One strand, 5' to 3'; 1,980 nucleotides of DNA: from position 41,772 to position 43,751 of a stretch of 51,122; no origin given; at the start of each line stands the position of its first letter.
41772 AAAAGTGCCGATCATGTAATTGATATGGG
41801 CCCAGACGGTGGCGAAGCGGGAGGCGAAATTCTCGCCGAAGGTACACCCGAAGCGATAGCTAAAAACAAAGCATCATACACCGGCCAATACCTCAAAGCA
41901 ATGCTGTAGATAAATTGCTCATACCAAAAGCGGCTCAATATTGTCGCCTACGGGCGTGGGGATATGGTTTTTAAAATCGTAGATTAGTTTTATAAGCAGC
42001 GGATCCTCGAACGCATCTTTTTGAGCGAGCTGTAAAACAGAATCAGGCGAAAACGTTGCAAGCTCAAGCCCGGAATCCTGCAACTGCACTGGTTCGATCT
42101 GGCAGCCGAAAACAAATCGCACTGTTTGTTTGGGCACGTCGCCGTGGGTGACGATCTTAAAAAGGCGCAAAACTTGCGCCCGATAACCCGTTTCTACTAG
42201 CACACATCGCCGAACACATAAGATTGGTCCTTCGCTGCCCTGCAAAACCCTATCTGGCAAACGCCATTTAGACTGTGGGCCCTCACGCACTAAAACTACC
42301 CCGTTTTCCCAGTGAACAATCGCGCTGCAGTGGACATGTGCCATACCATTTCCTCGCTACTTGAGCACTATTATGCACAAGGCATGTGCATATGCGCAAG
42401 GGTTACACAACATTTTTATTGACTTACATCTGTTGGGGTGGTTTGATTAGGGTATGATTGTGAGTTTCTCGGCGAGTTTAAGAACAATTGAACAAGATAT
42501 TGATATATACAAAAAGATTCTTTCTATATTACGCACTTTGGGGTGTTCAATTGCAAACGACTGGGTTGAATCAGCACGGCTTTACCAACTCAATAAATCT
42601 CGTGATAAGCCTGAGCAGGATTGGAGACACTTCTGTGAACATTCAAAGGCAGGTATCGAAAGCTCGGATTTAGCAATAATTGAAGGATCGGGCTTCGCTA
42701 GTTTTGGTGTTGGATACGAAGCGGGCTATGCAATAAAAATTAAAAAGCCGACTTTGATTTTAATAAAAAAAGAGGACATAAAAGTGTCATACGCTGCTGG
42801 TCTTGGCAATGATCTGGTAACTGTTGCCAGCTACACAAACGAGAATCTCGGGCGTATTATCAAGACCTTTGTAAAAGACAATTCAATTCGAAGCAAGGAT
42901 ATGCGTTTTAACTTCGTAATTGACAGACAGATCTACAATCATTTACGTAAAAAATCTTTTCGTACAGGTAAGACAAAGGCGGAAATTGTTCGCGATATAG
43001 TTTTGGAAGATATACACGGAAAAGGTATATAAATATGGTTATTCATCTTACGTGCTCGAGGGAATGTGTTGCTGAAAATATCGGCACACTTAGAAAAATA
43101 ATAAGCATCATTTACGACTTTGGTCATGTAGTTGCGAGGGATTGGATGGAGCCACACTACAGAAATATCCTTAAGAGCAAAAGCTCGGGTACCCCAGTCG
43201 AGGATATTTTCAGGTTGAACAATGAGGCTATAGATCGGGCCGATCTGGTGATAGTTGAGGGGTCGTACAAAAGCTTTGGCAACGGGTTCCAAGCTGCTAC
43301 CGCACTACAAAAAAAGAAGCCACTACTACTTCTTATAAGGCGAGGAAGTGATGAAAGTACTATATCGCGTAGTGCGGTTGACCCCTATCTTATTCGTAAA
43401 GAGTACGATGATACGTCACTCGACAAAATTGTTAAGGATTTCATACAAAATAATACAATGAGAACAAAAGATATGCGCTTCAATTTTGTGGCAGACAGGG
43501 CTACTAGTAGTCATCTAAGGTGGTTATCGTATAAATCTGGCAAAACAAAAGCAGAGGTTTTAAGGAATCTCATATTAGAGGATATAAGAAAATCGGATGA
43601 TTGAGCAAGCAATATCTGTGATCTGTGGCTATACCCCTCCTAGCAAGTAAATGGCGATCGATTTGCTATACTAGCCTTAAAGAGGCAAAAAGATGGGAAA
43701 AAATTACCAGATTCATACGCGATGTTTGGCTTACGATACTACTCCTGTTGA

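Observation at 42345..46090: Low-GC island: three paralogous Rcl/DNPH1-like-RHH fusion proteins plus a Gfo/Idh/MocA oxidoreductase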

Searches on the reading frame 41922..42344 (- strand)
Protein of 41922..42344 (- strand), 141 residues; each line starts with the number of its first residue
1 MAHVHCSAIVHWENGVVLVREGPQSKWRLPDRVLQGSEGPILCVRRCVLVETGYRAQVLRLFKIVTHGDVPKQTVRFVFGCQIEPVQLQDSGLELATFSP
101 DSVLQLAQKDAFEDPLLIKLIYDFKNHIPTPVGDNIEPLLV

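Call 3: search_protein_families(library=pfam, proteins=[window:41922-42344:-], max_evalue=1)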
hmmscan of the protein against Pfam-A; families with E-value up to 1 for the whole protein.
window:41922-42344:- (141 aa): 1 family
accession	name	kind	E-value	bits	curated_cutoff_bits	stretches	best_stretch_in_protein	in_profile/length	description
PF00293.34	NUDIX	-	0.00012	22.5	21.1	1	3-111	3-125/134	NUDIX domain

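Call 4: search_protein_families(library=ncbifam, proteins=[window:41922-42344:-], max_evalue=1)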
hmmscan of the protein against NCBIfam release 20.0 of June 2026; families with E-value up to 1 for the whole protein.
window:41922-42344:- (141 aa): 1 family
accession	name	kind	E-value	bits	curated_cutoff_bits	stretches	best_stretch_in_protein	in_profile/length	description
NF052459.1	OxoGTPPhMutT1Mycb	equivalog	0.19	10.8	475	1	17-74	21-77/292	8-oxo-(d)GTP phosphatase MutT1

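Call 5: search_protein_families(library=padloc, proteins=[window:41922-42344:-], max_evalue=1)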
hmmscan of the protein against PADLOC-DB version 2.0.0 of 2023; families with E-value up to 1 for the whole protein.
window:41922-42344:- (141 aa): 0 families

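Call 56: search_protein_families(library=phrogs, proteins=[window:41922-42344:-], max_evalue=0.01)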
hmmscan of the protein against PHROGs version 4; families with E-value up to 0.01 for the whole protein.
window:41922-42344:- (141 aa): 2 families
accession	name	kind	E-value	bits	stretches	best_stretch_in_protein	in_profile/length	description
phrog_1198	-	other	0.0037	18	1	5-112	38-164/253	MutT/NUDIX hydrolase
phrog_25541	-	unknown function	0.0046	17.5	1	7-81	78-157/210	-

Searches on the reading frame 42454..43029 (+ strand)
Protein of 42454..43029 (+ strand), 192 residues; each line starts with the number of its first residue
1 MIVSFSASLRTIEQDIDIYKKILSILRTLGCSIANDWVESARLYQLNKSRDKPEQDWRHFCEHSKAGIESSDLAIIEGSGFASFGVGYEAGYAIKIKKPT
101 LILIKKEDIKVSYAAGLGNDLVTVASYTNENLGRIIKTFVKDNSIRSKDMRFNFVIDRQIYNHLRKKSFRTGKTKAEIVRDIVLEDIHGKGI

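Call 3: search_protein_families(library=pfam, proteins=[window:42454-43029:+], max_evalue=1)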
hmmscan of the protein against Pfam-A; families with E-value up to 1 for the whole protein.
window:42454-43029:+ (192 aa): 1 family
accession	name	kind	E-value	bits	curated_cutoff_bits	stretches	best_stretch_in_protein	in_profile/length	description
PF05014.21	Nuc_deoxyrib_tr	-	4.3e-07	30.5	28.8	1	14-108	12-101/117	Nucleoside 2-deoxyribosyltransferase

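Call 4: search_protein_families(library=ncbifam, proteins=[window:42454-43029:+], max_evalue=1)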
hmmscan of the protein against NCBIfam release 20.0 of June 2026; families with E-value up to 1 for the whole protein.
window:42454-43029:+ (192 aa): 2 families
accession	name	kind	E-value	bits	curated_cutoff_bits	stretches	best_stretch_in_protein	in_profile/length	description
TIGR03201.1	dearomat_had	equivalog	0.051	12.6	338.65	1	65-150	161-243/349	6-hydroxycyclohex-1-ene-1-carbonyl-CoA dehydrogenase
TIGR03646.1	YtoQ_fam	subfamily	0.087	12.9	155.35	1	65-109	70-114/144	YtoQ family protein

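Call 5: search_protein_families(library=padloc, proteins=[window:42454-43029:+], max_evalue=1)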
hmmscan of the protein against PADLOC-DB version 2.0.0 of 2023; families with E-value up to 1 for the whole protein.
window:42454-43029:+ (192 aa): 0 families

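Call 9: search_solved_structures(query=A1, max_evalue=10, show_alignments=3)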
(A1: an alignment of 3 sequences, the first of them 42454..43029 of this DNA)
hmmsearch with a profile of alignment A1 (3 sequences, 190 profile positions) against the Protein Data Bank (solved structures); distinct sequences matched with E-value up to 10: 13.
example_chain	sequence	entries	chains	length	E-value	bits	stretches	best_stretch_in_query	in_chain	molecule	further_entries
4fyh_A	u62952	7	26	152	4.7e-10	42.7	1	3-138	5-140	Deoxyribonucleoside 5'-monophosphate N-glycosidase | 2'-deoxynucleoside 5'-phosphate N-hydrolase 1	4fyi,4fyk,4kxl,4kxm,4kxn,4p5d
2klh_A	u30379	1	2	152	2.1e-09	40.5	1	3-138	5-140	c-Myc-responsive protein Rcl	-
8rps_C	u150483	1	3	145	2.2e-09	40.5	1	5-137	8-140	2'-deoxynucleoside 5'-phosphate N-hydrolase 1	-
2khz_A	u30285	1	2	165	2.7e-09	40.2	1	3-137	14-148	c-Myc-responsive protein Rcl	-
4p5e_A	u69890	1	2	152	6.1e-09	39.1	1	5-140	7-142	2'-deoxynucleoside 5'-phosphate N-hydrolase 1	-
9i3q_A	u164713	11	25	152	6.3e-09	39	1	5-140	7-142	5-hydroxymethyl-dUMP N-hydrolase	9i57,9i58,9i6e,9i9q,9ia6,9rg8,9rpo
8qhq_A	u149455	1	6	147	6.9e-09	38.9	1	5-137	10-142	2'-deoxynucleoside 5'-phosphate N-hydrolase 1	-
8qhr_A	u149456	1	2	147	7.7e-09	38.7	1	5-137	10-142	2'-deoxynucleoside 5'-phosphate N-hydrolase 1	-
9da1_A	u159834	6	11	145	8.7e-09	38.6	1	5-137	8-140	5-hydroxymethyl-dUMP N-hydrolase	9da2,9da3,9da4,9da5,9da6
8os9_A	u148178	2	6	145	8.7e-09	38.5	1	5-137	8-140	2'-deoxynucleoside 5'-phosphate N-hydrolase 1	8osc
8rqd_C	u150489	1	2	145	9.9e-09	38.4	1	5-137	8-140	2'-deoxynucleoside 5'-phosphate N-hydrolase 1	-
8rpt_B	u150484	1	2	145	1e-08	38.3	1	5-137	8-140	2'-deoxynucleoside 5'-phosphate N-hydrolase 1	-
5emi_A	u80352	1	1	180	1.2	12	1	150-187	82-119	Cell wall hydrolase/autolysin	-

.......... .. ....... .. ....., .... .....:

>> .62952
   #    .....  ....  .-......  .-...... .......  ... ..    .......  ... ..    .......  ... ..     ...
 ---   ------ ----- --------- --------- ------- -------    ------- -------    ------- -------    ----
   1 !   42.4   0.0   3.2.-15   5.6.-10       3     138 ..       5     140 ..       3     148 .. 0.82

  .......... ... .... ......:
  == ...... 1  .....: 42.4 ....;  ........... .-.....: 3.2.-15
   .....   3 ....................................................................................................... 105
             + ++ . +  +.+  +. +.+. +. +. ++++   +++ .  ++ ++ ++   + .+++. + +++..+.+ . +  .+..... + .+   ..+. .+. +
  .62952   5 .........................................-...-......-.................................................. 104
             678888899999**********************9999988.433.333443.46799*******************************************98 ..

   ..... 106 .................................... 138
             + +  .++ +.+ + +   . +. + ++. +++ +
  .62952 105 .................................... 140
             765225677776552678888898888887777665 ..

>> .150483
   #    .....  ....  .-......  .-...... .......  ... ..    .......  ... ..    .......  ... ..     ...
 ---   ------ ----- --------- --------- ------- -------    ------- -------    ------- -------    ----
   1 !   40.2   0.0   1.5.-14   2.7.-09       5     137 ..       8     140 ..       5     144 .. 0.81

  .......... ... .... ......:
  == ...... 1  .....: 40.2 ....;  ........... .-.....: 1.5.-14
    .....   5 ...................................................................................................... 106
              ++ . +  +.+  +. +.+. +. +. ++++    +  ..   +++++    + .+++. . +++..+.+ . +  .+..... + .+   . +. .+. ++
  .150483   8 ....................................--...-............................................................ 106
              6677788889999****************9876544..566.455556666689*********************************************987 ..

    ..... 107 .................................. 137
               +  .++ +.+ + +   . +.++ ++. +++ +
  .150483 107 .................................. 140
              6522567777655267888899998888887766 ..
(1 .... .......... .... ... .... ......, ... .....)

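Call 56: search_protein_families(library=phrogs, proteins=[window:42454-43029:+], max_evalue=0.01)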
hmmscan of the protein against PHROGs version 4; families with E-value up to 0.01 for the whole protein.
window:42454-43029:+ (192 aa): 0 families

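Call 69: find_homologous_proteins(query=window:42454-43029:+)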
Query window:42454-43029:+ (192 aa): 47 proteins with E <= 0.001 among 151 candidates.
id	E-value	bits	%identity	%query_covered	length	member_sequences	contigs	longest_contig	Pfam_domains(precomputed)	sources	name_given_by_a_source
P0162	1.7e-120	417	100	100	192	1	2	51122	PF05014.22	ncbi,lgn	-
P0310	9.2e-81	288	71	99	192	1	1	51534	PF05014.22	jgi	jgi:hypothetical protein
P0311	1.6e-78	281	67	99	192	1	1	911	PF05014.22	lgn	-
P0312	2.3e-77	277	70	96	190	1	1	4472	PF05014.22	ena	-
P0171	1.2e-58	216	56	97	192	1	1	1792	-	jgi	jgi:hypothetical protein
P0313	1.1e-53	200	51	99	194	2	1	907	-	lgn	-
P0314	2.4e-51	192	50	97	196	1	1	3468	-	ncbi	-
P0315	2.5e-51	192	51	99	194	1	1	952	-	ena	-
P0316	6.7e-51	191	50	99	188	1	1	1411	-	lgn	-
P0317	8.0e-50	187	48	99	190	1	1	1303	-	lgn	-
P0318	1.1e-49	187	52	85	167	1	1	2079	-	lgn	-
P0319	1.1e-49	187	46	97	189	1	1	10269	PF05014.22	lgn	-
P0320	2.5e-49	186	49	97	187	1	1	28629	PF05014.22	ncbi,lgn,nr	ncbi:MAG TPA: nucleoside 2-deoxyribosyltransferase [Magnetospirillaceae bacterium]|nr:nucleoside 2-d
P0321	1.9e-47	179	48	96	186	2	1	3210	-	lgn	-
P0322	2.6e-47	179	47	98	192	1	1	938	-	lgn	-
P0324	3.4e-47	179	48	99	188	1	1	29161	PF05014.22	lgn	-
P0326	2.6e-46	176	48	97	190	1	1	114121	-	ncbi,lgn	-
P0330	6.6e-46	174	46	98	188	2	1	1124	PF05014.22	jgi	jgi:hypothetical protein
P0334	9.7e-45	171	46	97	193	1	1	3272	PF05014.22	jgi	jgi:hypothetical protein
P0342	2.3e-34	137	41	99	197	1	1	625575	-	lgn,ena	-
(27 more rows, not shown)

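Call 72: find_encoding_contigs(protein=P0310, flank=7000, max_places=1)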
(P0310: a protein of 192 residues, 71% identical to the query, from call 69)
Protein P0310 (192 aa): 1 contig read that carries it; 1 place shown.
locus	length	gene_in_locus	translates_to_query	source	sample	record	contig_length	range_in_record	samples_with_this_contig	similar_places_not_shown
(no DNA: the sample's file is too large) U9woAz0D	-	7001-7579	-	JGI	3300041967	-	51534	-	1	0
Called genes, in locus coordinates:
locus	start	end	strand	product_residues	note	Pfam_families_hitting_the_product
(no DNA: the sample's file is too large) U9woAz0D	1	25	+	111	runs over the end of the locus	PF12802:MarR_2 (weak), PF01022:HTH_5, PF12840:HTH_20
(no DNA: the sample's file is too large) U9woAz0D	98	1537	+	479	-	PF00929:RNase_T, PF08411:ExoI_SH3, PF26016:ExoI_C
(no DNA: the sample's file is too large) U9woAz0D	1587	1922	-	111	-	-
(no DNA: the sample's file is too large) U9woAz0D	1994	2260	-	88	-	PF09656:PGPGW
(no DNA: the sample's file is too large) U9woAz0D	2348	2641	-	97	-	-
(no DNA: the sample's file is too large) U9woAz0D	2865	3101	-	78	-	-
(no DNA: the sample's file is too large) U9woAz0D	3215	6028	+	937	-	PF00005:ABC_tran (faint), PF02463:SMC_N (faint), PF03193:RsgA_GTPase (faint), PF13191:AAA_16 (faint), PF13304:AAA_21 (faint), PF13401:AAA_22 (faint), PF17760:UvrA_inter, PF17755:UvrA_DNA-bind, +3 more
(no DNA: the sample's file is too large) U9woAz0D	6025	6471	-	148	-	PF00293:NUDIX (weak)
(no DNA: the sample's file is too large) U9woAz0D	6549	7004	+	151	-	-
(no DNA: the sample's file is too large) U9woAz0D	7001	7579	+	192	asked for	PF05014:Nuc_deoxyrib_tr (weak)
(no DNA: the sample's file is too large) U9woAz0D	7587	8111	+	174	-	-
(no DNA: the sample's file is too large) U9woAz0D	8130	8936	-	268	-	PF15610:PRTase_3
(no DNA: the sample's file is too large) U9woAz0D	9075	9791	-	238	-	PF00702:Hydrolase, PF13419:HAD_2, PF13242:Hydrolase_like (weak)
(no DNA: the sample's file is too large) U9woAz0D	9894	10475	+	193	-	-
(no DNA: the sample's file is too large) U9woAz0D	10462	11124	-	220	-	PF09335:VTT_dom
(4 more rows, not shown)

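Call 73: find_encoding_contigs(protein=P0342, flank=7000, max_places=1)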
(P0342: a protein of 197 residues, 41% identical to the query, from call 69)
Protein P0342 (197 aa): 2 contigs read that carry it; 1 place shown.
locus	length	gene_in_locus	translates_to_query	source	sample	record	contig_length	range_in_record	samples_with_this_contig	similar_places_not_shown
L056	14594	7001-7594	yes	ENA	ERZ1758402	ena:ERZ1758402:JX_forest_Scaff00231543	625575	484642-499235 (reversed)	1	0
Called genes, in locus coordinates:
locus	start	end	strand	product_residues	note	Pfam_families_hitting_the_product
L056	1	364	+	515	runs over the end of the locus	PF00929:RNase_T, PF08411:ExoI_SH3, PF26016:ExoI_C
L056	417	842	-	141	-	-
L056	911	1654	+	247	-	PF09335:VTT_dom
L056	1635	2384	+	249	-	PF01996:F420_ligase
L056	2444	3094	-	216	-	-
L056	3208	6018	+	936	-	PF00005:ABC_tran (faint), PF02463:SMC_N (faint), PF03193:RsgA_GTPase (faint), PF13191:AAA_16 (faint), PF13555:AAA_29 (faint), PF20703:nSTAND1 (faint), PF17760:UvrA_inter, PF17755:UvrA_DNA-bind, +1 more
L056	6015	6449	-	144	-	-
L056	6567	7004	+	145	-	-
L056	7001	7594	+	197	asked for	-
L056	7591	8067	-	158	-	-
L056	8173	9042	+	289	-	-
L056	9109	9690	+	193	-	-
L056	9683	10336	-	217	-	PF09335:VTT_dom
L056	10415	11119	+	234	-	PF01386:Ribosomal_L25p, PF14693:Ribosomal_TL5_C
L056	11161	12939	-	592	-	PF00664:ABC_membrane, PF00005:ABC_tran, PF02463:SMC_N (weak)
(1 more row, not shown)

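Call 74: find_encoding_contigs(protein=P0326, flank=7000, max_places=1)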
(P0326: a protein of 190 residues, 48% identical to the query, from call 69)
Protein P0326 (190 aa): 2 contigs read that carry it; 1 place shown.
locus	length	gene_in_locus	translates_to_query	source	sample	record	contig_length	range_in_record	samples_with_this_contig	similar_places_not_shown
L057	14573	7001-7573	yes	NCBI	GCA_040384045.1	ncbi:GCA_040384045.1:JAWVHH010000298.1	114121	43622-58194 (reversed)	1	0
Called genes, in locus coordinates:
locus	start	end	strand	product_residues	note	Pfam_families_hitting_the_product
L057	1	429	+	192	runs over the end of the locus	PF12840:HTH_20, PF01022:HTH_5 (faint), PF09339:HTH_IclR (weak), PF12802:MarR_2 (faint), PF13384:HTH_23 (faint), PF13412:HTH_24 (faint), PF21476:PF0610-like_N (faint)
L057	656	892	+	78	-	-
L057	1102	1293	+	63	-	-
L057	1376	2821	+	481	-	PF00929:RNase_T, PF08411:ExoI_SH3, PF26016:ExoI_C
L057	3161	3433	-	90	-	PF09656:PGPGW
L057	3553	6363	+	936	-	PF00005:ABC_tran (faint), PF02463:SMC_N (faint), PF03193:RsgA_GTPase (faint), PF13191:AAA_16 (faint), PF13304:AAA_21 (faint), PF13481:AAA_25 (faint), PF17760:UvrA_inter, PF17755:UvrA_DNA-bind, +4 more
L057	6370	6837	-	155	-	PF00293:NUDIX (weak)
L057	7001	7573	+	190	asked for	-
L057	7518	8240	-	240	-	PF13489:Methyltransf_23, PF08241:Methyltransf_11 (weak), PF08242:Methyltransf_12, PF13649:Methyltransf_25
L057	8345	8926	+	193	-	-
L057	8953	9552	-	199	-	PF09335:VTT_dom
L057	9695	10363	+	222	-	PF01386:Ribosomal_L25p, PF14693:Ribosomal_TL5_C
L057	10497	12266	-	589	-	PF00664:ABC_membrane, PF00005:ABC_tran, PF02463:SMC_N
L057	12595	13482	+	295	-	PF17773:UPF0176_N, PF00581:Rhodanese, PF12368:Rhodanese_C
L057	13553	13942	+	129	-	-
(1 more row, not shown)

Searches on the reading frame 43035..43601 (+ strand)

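Call 3: search_protein_families(library=pfam, proteins=[window:43035-43601:+], max_evalue=1)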
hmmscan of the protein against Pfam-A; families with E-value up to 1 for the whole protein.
window:43035-43601:+ (189 aa): 1 family
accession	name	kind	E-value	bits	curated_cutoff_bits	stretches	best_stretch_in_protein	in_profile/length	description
PF11071.14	Nuc_deoxyri_tr3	-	0.037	14.5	23.2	1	62-100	66-106/140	Nucleoside 2-deoxyribosyltransferase YtoQ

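Call 4: search_protein_families(library=ncbifam, proteins=[window:43035-43601:+], max_evalue=1)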
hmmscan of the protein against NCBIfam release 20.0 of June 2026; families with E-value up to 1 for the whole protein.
window:43035-43601:+ (189 aa): 1 family
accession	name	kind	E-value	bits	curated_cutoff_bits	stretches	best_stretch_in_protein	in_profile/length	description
TIGR03646.1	YtoQ_fam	subfamily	0.023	14.7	155.35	1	63-101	70-110/144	YtoQ family protein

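Call 5: search_protein_families(library=padloc, proteins=[window:43035-43601:+], max_evalue=1)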
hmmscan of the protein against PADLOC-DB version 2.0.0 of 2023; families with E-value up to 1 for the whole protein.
window:43035-43601:+ (189 aa): 0 families

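Call 56: search_protein_families(library=phrogs, proteins=[window:43035-43601:+], max_evalue=0.01)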
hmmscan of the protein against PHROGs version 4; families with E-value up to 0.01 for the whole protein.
window:43035-43601:+ (189 aa): 0 families
